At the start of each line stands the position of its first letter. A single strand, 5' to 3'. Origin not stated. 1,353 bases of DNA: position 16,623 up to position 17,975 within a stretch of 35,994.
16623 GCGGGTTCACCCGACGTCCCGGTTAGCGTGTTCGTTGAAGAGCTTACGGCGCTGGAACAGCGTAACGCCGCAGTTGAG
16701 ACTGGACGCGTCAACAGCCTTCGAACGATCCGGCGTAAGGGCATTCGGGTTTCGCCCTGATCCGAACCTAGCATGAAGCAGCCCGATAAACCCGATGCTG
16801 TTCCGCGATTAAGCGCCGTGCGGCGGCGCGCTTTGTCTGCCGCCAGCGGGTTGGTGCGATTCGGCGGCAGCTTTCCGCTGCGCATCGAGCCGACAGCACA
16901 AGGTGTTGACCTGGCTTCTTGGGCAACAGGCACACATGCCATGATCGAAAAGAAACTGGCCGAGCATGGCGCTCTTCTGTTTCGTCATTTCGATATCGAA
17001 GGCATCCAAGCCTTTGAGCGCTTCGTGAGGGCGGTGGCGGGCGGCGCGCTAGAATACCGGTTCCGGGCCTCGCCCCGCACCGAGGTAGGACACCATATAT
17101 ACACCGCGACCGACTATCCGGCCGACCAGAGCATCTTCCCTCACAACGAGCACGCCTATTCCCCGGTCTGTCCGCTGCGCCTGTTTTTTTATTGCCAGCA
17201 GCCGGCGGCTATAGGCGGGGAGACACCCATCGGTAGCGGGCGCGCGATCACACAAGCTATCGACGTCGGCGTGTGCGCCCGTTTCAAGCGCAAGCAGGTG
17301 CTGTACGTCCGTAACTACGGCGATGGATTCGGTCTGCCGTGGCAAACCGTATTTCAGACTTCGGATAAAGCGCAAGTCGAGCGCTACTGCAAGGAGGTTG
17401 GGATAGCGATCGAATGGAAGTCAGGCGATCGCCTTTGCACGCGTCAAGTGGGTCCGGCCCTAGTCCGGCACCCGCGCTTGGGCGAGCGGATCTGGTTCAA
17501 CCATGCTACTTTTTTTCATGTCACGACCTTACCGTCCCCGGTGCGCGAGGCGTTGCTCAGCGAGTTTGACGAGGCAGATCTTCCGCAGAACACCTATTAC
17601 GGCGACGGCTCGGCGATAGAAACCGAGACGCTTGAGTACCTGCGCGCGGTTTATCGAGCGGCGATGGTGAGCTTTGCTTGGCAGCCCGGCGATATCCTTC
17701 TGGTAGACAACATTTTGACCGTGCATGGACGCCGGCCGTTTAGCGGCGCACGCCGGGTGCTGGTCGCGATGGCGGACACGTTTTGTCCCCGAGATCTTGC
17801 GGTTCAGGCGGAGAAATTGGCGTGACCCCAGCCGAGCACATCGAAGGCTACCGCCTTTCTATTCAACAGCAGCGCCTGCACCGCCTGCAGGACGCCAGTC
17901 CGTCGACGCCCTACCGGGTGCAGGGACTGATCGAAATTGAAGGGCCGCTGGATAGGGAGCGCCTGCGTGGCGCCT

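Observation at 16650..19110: Split module: terminal C domain, in-frame hydroxylase behind a single TGA, then a catalytically dead interface-like C domain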

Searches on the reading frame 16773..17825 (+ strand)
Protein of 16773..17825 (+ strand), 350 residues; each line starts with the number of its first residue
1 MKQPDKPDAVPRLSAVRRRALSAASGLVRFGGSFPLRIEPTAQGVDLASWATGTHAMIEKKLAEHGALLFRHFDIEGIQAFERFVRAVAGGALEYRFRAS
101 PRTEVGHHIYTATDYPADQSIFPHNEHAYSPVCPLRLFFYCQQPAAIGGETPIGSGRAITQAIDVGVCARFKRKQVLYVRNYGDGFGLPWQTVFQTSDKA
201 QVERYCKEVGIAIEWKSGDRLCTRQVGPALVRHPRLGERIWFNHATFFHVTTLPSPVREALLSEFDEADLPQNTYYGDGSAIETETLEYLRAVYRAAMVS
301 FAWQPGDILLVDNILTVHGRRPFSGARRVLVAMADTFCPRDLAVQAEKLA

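Call 6: search_protein_families(library=pfam, proteins=[window:16773-17825:+], max_evalue=0.01)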
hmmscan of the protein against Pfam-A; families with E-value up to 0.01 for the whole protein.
window:16773-17825:+ (350 aa): 1 family
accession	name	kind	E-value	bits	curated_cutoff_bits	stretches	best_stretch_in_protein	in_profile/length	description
PF02668.22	TauD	-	1.5e-42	146.8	27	1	41-331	10-264/267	Taurine catabolism dioxygenase TauD, TfdA family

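Call 7: search_protein_families(library=ncbifam, proteins=[window:16773-17825:+], max_evalue=0.01)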
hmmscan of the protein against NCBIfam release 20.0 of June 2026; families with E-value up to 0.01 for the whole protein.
window:16773-17825:+ (350 aa): 5 families
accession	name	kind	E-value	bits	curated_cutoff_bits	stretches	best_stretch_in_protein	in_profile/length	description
NF041363.1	GntD_guanitoxin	equivalog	4.6e-07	29.4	345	1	282-324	265-307/341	guanitoxin biosynthesis L-enduracididine beta-hydroxylase GntD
TIGR03946.1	viomycin_VioC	equivalog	3.1e-05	23.2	418.6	1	275-324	250-299/333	arginine beta-hydroxylase, Fe(II)/alpha-ketoglutarate-dependent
NF045815.1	Neo-PentlctneFsynPtlD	equivalog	0.00035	19.9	550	1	299-330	249-281/301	neopentalenolactone/pentalenolactone F synthase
TIGR02410.1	carnitine_TMLD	equivalog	0.00084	19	268.3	1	298-329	312-343/362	trimethyllysine dioxygenase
NF049936.1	TriMthamethphnDioxTmpA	equivalog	0.0028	16.5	400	1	296-326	309-339/366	2-trimethylaminoethylphosphonate dioxygenase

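Call 11: find_homologous_proteins(query=window:16773-17825:+, max_evalue=1e-20)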
Query window:16773-17825:+ (350 aa): 3514 proteins with E <= 1e-20 among 8000 candidates; the best 120 are listed.
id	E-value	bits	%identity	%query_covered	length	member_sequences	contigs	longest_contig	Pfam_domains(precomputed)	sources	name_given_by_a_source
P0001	2.7e-230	781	97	100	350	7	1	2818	PF02668.23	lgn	-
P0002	1.2e-150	519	65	96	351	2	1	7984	PF02668.23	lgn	-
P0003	1.8e-146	506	63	96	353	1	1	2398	PF02668.23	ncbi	ncbi:MAG: TauD/TfdA family dioxygenase [Gammaproteobacteria bacterium]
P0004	5.0e-146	504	64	98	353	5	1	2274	PF02668.23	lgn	-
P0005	3.5e-145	502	65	90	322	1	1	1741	PF02668.23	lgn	-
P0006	9.1e-142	490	63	96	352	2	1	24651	PF02668.23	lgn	-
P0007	1.7e-140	486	61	97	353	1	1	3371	PF02668.23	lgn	-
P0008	2.9e-140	485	60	97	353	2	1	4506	PF02668.23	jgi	jgi:alpha-ketoglutarate-dependent taurine dioxygenase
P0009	3.5e-140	485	61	96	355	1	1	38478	PF02668.23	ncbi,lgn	-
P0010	3.6e-140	485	63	94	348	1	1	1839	PF02668.23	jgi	jgi:alpha-ketoglutarate-dependent taurine dioxygenase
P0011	7.3e-140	484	60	98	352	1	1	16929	PF02668.23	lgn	-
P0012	8.3e-140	484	62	97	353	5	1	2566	PF02668.23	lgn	-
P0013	1.3e-139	483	62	94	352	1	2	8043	PF02668.23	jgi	jgi:hypothetical protein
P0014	1.3e-139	483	63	90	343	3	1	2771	PF02668.23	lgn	-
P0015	1.5e-139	483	61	96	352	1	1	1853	PF02668.23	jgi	jgi:alpha-ketoglutarate-dependent taurine dioxygenase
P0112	8.3e-129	448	56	95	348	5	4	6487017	PF02668.23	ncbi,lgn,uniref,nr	ncbi:TauD/TfdA family dioxygenase [Pseudomonas corrugata]|uniref:TauD/TfdA family dioxygenase n=1 Ta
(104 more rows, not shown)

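Call 18: find_encoding_contigs(protein=P0112, flank=10000, max_places=2)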
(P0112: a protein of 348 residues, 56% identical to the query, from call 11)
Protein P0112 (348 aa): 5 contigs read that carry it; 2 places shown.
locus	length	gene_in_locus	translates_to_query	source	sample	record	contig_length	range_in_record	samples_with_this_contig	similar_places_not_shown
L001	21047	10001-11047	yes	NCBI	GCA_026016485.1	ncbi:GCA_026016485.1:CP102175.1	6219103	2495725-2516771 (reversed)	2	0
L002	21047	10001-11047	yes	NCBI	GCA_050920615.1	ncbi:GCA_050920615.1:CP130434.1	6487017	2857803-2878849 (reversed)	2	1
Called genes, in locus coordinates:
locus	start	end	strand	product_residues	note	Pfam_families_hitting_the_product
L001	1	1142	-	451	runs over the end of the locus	PF08448:PAS_4, PF08447:PAS_3, PF13426:PAS_9, PF00989:PAS (weak), PF08448:PAS_4, PF13426:PAS_9, PF08447:PAS_3, PF00015:MCPsignal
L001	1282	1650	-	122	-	PF27731:UCP029502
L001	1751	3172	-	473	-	PF00202:Aminotran_3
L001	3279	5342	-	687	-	PF07715:Plug, PF00593:TonB_dep_Rec_b-barrel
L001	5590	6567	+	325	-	PF02668:TauD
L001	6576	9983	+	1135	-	PF00501:AMP-binding, PF00550:PP-binding (weak), PF00668:Condensation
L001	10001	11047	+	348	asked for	PF02668:TauD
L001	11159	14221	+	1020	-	PF00668:Condensation, PF00501:AMP-binding, PF13193:AMP-binding_C, PF00550:PP-binding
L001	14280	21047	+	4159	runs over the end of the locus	PF00668:Condensation, PF00501:AMP-binding, PF13193:AMP-binding_C, PF00550:PP-binding, PF00668:Condensation, PF00550:PP-binding, PF00668:Condensation, PF00501:AMP-binding, +5 more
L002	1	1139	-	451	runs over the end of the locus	PF08448:PAS_4, PF08447:PAS_3, PF13426:PAS_9, PF00989:PAS (weak), PF08448:PAS_4, PF13426:PAS_9, PF08447:PAS_3, PF00015:MCPsignal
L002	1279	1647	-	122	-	PF27731:UCP029502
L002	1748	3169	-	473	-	PF00202:Aminotran_3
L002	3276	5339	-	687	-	PF07715:Plug, PF00593:TonB_dep_Rec_b-barrel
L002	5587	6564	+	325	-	PF02668:TauD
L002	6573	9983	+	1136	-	PF00501:AMP-binding, PF00550:PP-binding (weak), PF00668:Condensation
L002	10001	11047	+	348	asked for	PF02668:TauD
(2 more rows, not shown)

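Call 20: find_related_loci(query=window:16773-17822:+, collection=genome_contigs, flank=6000)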
Query window:16773-17822:+ (350 aa) in genome_contigs; peptide patterns used: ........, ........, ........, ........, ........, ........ (x = any residue, [..] = any of these).
599 stretches matched a pattern (row limit reached: there are more); 575 encode a relative of the query (tblastn E <= 1e-3); the best 80 are kept; 80 distinct loci.
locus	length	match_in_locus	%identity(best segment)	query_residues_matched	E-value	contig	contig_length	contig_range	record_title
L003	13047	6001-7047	63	7-349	2e-145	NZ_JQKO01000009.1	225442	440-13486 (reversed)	Methylocapsa aurea strain KYG DL86DRAFT_scaffold00007.7_C, whole genome shotgun sequence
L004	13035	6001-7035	61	10-348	2e-140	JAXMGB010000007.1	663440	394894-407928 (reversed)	MAG: Methylotetracoccus sp. isolate STL-PRO102 C1.276.fa-7, whole genome shotgun sequence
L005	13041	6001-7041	61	11-346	4e-138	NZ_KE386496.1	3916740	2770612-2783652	Methylocapsa acidiphila B2 MetacDRAFT_Scaffold1.2, whole genome shotgun sequence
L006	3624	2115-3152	59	6-345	1e-140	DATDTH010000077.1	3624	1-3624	MAG TPA_asm: Pseudomonas sp. isolate SMAG_U8026 k141_1021444, whole genome shotgun sequence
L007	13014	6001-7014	58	13-344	3e-135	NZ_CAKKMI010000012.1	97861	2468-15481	Pseudomonas brassicacearum isolate Bi06, whole genome shotgun sequence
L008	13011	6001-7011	58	13-344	4e-135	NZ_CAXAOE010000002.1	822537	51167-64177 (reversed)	Pseudomonas sp. RL_15y_Pfl2_60 isolate PseudoSSchier:60 RL_15y_Pfl2_60_NODE_2_length_822537_cov_26.641589, whole genome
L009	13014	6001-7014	57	13-344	1e-134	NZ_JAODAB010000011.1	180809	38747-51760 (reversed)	Pseudomonas citri strain OPS13-3 NODE_11_length_180809_cov_110.701160, whole genome shotgun sequence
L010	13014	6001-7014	57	13-344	1e-134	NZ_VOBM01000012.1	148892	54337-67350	Pseudomonas sp. ANT_J28 ctg00012_148892, whole genome shotgun sequence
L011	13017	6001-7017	54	10-342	6e-135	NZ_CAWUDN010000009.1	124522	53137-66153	Nostoc sp. PCC 9305 isolate Nostoc CCY 9926 NODE_9_length_124522_cov_145.402299, whole genome shotgun sequence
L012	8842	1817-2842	59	9-342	2e-134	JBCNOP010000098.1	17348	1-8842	MAG: Pseudoduganella sp. isolate SMAGNO130 Contig98, whole genome shotgun sequence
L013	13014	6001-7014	57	13-344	4e-134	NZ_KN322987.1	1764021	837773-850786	Pseudomonas mediterranea CFBP 5447 scaffold36, whole genome shotgun sequence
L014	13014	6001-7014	57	13-344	5e-134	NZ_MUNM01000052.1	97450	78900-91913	Pseudomonas sp. PICF141 Contig_000052, whole genome shotgun sequence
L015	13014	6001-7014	57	13-344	2e-133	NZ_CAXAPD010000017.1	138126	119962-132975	Pseudomonas sp. RL_5y_Pfl2_73 isolate PseudoSSchier:73 RL_5y_Pfl2_73_NODE_17_length_138126_cov_19.122979, whole genome s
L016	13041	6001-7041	56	4-344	2e-133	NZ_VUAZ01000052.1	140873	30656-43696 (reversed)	Pseudomonas kitaguniensis strain MAFF 212408 MAFF212408_contig_52, whole genome shotgun sequence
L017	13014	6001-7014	57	13-344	1e-133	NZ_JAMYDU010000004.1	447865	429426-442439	Pseudomonas mandelii strain 29 P.mandelii_contig_4, whole genome shotgun sequence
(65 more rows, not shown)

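Call 35: search_protein_representatives(protein=window:16773-17822:+)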
Query: 350 residues. Proteins with E-value up to 0.001 (for the whole library): 5044; up to 1e-10: 3036; up to 1e-30: 1376. The best 150 are listed.
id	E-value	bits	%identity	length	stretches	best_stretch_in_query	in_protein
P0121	9.8e-165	564.1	43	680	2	38-338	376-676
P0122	1.4e-145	501.1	41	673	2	23-339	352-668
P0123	1.3e-123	428.8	56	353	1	10-337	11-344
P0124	4.8e-119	413.8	56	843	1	27-344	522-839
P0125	4.4e-115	400.8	55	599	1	29-338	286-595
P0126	1.8e-112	392.3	54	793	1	26-336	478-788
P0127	1.3e-110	386.1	51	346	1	27-344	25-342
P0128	9.7e-109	379.9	52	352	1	1-343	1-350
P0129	1.6e-106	372.7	52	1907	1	34-345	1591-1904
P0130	9.7e-105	366.8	52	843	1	32-337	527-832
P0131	6.0e-103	360.9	49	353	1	30-338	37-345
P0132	5.4e-102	357.8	50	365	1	16-336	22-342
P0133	4.2e-101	354.8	50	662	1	31-345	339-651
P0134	1.2e-99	350.1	49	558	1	30-337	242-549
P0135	3.9e-99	348.4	51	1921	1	38-337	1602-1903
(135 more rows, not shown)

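Call 37: search_dna_similar(query=window:16773-17822:+, collection=plasmids, mode=protein, max_rows=30, max_evalue=1e-40)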
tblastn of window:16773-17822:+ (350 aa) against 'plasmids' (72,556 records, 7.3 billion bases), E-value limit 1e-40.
Records with a match: 81; places in all: 109; records where one place covers at least 80% of the query: 76.
Best place of each record, by identity: 60-80% 2; <60% 79.
By first word of the organism name: Streptomyces 19; Burkholderia 7; Leptolyngbya 5; Vibrio 4; Pseudonocardia 4; Alteromonas 4; Nostoc 3; Methylosinus 3; Caballeronia 3; Pantoea 3; and 21 more.
By predicted mobility (MOB-suite, as given by PLSDB): non-mobilizable 53; conjugative 15; mobilizable 13.
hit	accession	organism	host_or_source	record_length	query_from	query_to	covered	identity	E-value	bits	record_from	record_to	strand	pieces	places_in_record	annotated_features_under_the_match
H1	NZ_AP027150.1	Methylocystis bryophila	-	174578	35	344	89%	62.3%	8e-130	416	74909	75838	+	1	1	TauD/TfdA family dioxygenase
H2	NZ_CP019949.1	Methylocystis bryophila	-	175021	35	344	89%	62.3%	8e-130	416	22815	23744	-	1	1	TauD/TfdA family dioxygenase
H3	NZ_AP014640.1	Leptolyngbya boryana IAM M-101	-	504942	30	345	90%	53.6%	2e-107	352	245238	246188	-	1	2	TauD/TfdA family dioxygenase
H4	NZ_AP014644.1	Leptolyngbya boryana dg5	-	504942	30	345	90%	53.6%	2e-107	352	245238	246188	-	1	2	TauD/TfdA family dioxygenase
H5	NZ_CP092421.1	Leptolyngbya boryana IU 594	-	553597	30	345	90%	53.6%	2e-107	352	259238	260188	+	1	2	TauD/TfdA family dioxygenase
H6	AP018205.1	Leptolyngbya boryana NIES-2135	-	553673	30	345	90%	53.6%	2e-107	352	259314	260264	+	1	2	taurine catabolism dioxygenase TauD/TfdA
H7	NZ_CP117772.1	Nostoc sp. UHCC 0926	whole organism,lichen surface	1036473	38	342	87%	51.8%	2e-110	360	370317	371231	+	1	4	none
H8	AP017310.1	Leptolyngbya sp. NIES-3755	-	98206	34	348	90%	47.3%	4e-93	310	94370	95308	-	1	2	taurine catabolism dioxygenase TauD/TfdA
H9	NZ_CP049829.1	Janthinobacterium lividum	single organism,water pond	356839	35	340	87%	48.7%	4e-92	308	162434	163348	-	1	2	TauD/TfdA family dioxygenase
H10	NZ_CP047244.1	Trichormus variabilis 0441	cell culture,thermal spring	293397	34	337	87%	48.0%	5e-99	327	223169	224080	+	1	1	condensation domain-containing protein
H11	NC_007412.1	Trichormus variabilis ATCC 29413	-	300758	34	337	87%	48.0%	5e-99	327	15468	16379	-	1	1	condensation domain-containing protein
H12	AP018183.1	Nostoc carneum NIES-2107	-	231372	33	337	87%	47.5%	1e-97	324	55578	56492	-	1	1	Condensation domain protein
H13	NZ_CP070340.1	Bacillus cereus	Bombyx mori,whole organism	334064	31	336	87%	46.7%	1e-95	318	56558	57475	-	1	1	TauD/TfdA family dioxygenase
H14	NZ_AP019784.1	Methylomagnum ishizawai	-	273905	33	337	87%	46.6%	6e-86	290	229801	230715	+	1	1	TauD/TfdA family dioxygenase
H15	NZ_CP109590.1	Streptomyces sp. NBC_01361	-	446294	31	337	88%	45.6%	6e-81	275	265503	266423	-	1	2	TauD/TfdA family dioxygenase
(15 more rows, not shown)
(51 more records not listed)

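Call 38: get_annotated_region(hit=H1, flank=14000)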
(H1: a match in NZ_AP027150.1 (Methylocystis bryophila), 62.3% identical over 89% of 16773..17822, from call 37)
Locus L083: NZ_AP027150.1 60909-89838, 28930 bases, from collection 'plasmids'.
description: Methylocystis bryophila strain DSM 21852 plasmid pDSM21852-1, complete sequence
organism: Methylocystis bryophila (NCBI taxid 655015)
taxonomy: Bacteria; Pseudomonadota; Alphaproteobacteria; Hyphomicrobiales; Methylocystaceae; Methylocystis; Methylocystis bryophila
host: -; source: -; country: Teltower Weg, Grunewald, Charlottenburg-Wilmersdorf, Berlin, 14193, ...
typing (MOB-suite, as given by PLSDB): non-mobilizable; replicon rep_cluster_86
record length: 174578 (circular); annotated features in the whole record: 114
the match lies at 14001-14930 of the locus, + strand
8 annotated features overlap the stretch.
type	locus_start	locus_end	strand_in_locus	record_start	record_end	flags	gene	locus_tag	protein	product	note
CDS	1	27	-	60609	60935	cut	-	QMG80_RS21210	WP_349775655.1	transposase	GO:0006313 - DNA transposition [Evidence IEA]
CDS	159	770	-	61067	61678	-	-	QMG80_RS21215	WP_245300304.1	IS110 family transposase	GO:0006313 - DNA transposition [Evidence IEA]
CDS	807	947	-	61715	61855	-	-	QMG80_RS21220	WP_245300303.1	IS110 family transposase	-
CDS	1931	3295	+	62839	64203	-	-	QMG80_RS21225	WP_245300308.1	diaminobutyrate--2-oxoglutarate transaminase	-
CDS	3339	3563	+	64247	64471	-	-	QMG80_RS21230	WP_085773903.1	MbtH family NRPS accessory protein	-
CDS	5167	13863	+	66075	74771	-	-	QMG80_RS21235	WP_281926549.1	non-ribosomal peptide synthetase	-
CDS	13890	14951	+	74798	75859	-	-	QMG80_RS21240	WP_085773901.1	TauD/TfdA family dioxygenase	-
CDS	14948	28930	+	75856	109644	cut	-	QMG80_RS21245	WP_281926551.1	non-ribosomal peptide synthase/polyketide synthase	GO:0008610 - lipid biosynthetic process [Evidence IEA]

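Call 39: get_annotated_region(hit=H11, flank=9000)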
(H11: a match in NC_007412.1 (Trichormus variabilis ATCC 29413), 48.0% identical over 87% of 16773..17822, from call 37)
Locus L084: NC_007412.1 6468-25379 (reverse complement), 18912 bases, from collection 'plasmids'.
description: Trichormus variabilis ATCC 29413 plasmid C, complete sequence
organism: Trichormus variabilis ATCC 29413 (NCBI taxid 240292)
taxonomy: Bacteria; Cyanobacteriota; Cyanophyceae; Nostocales; Nostocaceae; Trichormus; Trichormus variabilis; Trichormus variabilis ATCC 29413
host: -; source: -; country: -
typing (MOB-suite, as given by PLSDB): conjugative; replicon rep_cluster_1671; relaxase MOBP; mating-pair formation MPF_T
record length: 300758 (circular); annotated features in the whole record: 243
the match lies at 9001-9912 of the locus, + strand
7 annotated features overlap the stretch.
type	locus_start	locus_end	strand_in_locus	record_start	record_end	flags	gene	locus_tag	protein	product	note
CDS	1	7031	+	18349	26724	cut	-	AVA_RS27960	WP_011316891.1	non-ribosomal peptide synthetase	-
CDS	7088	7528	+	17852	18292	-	-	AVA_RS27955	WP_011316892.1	phosphopantetheine-binding protein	-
CDS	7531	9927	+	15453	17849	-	-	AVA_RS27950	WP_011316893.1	condensation domain-containing protein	-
CDS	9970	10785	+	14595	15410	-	-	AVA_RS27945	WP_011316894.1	class I SAM-dependent methyltransferase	-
CDS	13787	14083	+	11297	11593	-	-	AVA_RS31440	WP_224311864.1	phosphopantetheine-binding protein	-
CDS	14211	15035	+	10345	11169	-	-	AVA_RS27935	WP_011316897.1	phytanoyl-CoA dioxygenase family protein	-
CDS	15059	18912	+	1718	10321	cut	-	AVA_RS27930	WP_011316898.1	non-ribosomal peptide synthetase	-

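Call 41: find_encoding_contigs(protein=P0001, flank=3000, max_places=4)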
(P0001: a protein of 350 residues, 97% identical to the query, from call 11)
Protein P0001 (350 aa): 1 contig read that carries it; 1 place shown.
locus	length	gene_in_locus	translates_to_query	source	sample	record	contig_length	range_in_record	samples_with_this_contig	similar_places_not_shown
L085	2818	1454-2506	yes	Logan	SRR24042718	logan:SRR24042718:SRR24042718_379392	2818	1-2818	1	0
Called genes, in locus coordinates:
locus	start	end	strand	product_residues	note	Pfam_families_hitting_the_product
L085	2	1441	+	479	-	?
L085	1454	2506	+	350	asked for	PF02668:TauD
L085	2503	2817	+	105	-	?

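Call 53: search_solved_structures(query=window:16773-17822:+, max_evalue=0.001)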
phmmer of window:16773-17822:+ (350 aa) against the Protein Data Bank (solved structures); distinct sequences matched with E-value up to 0.001: 3.
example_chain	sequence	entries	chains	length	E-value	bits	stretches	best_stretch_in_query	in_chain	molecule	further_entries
1y0z_A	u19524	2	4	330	7.2e-32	113.9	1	58-333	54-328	protein product of AT3G21360 | Clavaminate synthase-like protein At3g21360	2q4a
9yut_A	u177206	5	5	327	1.1e-28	103.4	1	33-333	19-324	TauD/TfdA-like domain-containing protein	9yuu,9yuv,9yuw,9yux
7tcl_X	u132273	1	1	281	3.7e-05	26.1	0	62-162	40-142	TauD/TfdA family dioxygenase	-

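Call 56: find_related_loci(query=P0124, collection=metagenome_contigs, flank=5000)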
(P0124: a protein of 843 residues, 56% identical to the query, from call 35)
Query P0124 (843 aa) in metagenome_contigs; peptide patterns used: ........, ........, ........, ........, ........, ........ (x = any residue, [..] = any of these).
42 stretches matched a pattern, but none encodes a relative of the query by tblastn (E <= 1e-3).
